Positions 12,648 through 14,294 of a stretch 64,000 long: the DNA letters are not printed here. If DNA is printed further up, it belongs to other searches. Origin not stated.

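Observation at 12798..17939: Rieske oxygenase - OYE/FAD flavoprotein - Rieske oxygenase cluster resembling quaternary-amine or methoxy demethylase systems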

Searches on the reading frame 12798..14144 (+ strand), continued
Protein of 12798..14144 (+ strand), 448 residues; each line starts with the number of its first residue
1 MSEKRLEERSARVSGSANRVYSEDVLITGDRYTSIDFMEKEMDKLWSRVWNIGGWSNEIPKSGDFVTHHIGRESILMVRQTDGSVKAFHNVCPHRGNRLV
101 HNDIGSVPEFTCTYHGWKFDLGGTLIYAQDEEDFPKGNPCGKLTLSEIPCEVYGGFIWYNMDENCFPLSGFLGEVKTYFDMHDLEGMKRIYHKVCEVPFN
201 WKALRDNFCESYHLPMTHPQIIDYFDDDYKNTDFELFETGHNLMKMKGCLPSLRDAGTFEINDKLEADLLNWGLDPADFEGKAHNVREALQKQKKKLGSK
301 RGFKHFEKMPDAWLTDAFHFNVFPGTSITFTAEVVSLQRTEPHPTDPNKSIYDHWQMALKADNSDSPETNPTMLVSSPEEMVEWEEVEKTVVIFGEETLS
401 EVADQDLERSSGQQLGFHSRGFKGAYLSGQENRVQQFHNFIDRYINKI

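Call 76: find_encoding_contigs(protein=P0030, flank=8000, max_places=1)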
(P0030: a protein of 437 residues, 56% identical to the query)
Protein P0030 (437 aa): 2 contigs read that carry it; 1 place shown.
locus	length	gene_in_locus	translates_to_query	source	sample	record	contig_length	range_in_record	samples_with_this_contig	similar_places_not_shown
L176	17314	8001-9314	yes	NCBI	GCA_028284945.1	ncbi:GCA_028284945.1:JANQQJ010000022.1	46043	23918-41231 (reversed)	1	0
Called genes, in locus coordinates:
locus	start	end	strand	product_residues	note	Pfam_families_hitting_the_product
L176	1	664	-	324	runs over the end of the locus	PF00586:AIRS, PF02769:AIRS_C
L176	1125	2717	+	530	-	-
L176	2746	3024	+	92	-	PF24696:UGSC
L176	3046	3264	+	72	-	PF24696:UGSC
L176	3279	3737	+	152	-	PF07355:GRDB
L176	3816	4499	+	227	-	-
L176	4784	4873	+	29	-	-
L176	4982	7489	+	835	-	PF07715:Plug, PF00593:TonB_dep_Rec_b-barrel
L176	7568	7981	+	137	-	PF13577:SnoaL_4, PF14534:DUF4440 (weak), PF12680:SnoaL_2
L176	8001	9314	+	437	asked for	PF00355:Rieske, PF00848:Ring_hydroxyl_A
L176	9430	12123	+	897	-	PF08448:PAS_4, PF12860:PAS_7 (faint), PF08448:PAS_4 (weak), PF00989:PAS, PF08447:PAS_3, PF08447:PAS_3, PF00512:HisKA (weak), PF02518:HATPase_c, +3 more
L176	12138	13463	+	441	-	PF00355:Rieske, PF00848:Ring_hydroxyl_A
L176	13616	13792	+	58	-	PF00556:LHC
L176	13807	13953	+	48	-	PF00556:LHC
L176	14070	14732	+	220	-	-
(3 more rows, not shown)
